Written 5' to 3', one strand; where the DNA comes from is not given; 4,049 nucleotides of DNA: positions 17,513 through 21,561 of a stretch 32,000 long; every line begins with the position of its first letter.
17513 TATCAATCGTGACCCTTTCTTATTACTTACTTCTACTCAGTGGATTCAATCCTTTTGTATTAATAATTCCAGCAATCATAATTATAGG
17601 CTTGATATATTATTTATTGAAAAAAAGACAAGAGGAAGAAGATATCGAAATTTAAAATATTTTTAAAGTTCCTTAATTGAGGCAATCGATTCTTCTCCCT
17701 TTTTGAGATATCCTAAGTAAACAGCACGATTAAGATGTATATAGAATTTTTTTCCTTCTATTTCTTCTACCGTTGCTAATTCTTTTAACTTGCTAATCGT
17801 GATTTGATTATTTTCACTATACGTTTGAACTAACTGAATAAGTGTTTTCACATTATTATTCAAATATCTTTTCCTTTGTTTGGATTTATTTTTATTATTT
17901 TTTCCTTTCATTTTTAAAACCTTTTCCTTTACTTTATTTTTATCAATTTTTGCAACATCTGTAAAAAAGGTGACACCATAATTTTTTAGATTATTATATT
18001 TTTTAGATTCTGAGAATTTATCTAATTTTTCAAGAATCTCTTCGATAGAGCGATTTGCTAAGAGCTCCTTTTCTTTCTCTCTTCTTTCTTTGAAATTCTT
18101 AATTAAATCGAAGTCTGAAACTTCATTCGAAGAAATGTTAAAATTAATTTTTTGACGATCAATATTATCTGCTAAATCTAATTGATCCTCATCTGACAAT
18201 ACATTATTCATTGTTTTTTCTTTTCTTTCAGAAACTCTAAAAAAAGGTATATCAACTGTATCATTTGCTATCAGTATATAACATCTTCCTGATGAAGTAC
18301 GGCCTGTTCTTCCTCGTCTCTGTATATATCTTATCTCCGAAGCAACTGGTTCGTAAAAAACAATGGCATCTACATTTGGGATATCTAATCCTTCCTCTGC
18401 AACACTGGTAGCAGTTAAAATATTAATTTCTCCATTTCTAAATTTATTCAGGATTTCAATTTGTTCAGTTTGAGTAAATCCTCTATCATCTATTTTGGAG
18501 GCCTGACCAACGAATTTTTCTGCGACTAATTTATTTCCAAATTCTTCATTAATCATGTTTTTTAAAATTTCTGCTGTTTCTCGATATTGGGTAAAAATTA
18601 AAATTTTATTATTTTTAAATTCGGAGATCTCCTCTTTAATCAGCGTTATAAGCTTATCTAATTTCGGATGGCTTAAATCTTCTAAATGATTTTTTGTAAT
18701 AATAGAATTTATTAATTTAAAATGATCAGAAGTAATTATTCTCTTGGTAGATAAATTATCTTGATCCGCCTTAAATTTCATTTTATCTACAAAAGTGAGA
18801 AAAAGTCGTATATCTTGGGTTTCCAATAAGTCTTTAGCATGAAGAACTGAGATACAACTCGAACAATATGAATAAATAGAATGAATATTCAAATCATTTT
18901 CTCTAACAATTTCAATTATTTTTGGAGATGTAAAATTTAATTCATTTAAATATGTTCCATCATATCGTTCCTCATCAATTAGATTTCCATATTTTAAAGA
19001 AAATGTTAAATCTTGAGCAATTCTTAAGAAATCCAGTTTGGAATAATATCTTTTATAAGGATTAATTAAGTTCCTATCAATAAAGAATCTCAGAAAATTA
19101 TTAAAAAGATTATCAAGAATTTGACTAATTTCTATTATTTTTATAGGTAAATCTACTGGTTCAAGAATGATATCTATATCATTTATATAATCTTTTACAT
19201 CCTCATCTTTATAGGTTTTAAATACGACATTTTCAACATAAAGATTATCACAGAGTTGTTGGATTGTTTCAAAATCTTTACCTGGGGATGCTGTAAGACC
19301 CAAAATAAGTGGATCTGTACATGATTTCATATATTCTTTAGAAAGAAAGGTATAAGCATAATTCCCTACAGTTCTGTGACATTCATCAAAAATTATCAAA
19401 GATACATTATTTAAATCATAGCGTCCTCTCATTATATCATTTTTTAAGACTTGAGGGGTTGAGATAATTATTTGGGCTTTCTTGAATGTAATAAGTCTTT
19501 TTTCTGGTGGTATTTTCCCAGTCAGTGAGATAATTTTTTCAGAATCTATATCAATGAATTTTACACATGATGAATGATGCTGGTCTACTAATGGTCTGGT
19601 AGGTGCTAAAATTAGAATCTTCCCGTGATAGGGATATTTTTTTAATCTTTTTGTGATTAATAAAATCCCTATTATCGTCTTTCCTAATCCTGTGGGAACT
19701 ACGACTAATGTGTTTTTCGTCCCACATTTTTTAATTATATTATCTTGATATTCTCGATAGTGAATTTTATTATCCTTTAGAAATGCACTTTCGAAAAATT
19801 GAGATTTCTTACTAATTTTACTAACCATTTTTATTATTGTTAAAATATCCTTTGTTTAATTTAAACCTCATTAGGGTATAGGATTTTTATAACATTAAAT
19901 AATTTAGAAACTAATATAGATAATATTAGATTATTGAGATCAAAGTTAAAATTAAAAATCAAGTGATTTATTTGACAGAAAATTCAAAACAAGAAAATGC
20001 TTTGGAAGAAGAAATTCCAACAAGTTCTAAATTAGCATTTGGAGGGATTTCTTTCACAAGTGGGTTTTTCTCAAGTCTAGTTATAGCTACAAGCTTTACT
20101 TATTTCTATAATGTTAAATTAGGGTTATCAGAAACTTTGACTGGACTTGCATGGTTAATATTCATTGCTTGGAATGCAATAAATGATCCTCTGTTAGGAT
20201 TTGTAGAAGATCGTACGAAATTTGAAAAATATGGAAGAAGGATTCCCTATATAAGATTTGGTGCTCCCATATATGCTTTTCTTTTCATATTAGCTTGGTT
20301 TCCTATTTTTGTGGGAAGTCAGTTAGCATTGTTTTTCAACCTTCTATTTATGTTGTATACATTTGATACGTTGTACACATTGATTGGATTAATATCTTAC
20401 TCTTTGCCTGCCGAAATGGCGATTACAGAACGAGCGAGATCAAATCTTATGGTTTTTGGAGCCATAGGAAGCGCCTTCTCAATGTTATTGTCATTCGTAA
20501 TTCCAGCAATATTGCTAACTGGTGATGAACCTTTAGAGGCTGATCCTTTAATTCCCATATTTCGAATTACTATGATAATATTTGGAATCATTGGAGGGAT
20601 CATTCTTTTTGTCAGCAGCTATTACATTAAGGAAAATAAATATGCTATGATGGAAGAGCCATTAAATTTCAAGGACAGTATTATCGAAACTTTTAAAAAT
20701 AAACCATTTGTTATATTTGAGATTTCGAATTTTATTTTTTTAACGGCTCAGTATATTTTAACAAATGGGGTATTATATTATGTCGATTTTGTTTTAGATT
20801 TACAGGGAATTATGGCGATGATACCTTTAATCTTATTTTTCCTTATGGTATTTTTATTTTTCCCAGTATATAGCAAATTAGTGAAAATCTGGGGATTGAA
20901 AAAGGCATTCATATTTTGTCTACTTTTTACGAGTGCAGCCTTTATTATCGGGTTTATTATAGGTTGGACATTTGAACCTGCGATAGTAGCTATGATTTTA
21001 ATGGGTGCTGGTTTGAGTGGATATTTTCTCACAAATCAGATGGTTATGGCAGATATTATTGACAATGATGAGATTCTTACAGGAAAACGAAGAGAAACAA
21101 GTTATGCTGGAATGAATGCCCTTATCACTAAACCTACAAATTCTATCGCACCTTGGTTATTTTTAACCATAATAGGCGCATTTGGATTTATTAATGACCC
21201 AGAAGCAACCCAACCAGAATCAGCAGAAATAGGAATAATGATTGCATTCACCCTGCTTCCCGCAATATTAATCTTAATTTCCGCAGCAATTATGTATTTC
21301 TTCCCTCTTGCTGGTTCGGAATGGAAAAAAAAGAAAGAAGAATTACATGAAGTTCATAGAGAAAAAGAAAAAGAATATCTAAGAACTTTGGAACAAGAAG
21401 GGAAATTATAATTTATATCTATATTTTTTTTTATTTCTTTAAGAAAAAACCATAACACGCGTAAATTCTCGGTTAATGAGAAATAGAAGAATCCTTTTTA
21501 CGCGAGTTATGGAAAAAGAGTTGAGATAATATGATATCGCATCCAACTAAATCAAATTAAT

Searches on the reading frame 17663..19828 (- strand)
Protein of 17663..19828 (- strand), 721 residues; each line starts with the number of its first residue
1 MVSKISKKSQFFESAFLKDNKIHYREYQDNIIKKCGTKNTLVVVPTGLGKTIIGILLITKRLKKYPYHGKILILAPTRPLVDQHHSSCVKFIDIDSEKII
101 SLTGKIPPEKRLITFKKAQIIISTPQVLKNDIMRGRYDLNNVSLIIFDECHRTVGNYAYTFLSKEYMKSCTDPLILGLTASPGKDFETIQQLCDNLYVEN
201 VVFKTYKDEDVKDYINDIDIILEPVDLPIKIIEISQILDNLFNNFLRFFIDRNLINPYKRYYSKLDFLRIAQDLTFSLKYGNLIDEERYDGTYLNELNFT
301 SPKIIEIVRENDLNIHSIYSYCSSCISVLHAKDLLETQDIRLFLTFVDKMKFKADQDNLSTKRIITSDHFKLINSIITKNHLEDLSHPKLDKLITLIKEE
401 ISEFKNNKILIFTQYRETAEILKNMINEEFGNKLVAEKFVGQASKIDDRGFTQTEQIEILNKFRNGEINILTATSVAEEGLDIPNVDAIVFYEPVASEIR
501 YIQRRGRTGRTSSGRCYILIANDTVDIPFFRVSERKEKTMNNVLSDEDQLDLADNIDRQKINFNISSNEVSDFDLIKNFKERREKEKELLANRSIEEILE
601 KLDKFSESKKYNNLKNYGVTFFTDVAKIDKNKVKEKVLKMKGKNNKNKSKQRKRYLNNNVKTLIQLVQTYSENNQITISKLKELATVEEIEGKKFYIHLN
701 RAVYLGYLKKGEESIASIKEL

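Call 5: search_protein_families(library=pfam, proteins=[window:17663-19828:-], max_evalue=0.1)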
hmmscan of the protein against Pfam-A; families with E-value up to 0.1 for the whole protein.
window:17663-19828:- (721 aa): 6 families
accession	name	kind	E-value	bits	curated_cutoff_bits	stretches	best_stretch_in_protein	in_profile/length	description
PF00270.35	DEAD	-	3.1e-25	89.3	26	1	26-187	2-165/167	DEAD/DEAH box helicase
PF00271.37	Helicase_C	-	8.1e-25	87.7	23.5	1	392-511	5-109/110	Helicase conserved C-terminal domain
PF04851.21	ResIII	-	2.5e-21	76.7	22.5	1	22-182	2-162/164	Type III restriction enzyme, res subunit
PF22590.2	Cas3-like_C_2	-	0.001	19.8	27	1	453-511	48-104/106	CRISPR-associated nuclease/helicase Cas3, C-terminal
PF21210.2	RNA_helicase_helical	-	0.0041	17.6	27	1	308-371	40-104/108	Putative ATP-dependent RNA helicase, helical bundle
PF15656.11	Tox-HDC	-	0.042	14.5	21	0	646-708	48-110/130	Toxin with a H, D/N and C signature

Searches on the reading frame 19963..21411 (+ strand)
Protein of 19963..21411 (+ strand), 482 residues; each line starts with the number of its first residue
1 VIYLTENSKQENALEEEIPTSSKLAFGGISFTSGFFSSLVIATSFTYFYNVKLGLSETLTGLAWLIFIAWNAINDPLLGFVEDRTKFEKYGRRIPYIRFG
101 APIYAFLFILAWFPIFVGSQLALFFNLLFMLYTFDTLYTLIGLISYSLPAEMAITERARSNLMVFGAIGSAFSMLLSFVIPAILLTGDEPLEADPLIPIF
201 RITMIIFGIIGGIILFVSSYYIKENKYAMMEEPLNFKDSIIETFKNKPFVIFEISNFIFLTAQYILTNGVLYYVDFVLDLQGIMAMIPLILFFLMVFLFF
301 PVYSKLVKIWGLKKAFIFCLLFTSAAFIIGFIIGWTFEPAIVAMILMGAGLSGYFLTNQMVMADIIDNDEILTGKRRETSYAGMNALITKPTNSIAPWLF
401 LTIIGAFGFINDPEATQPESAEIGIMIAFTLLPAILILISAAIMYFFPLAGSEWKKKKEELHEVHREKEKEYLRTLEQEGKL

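Call 5: search_protein_families(library=pfam, proteins=[window:19963-21411:+], max_evalue=0.1)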
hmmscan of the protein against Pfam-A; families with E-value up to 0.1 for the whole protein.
window:19963-21411:+ (482 aa): 2 families
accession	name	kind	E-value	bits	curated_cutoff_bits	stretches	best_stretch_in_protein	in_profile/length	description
PF13347.12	MFS_2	-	1.9e-65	221.5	27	1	37-449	12-425/427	MFS/sugar transport protein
PF07690.21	MFS_1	-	1.6e-08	34.3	33.4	2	30-366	5-323/347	Major Facilitator Superfamily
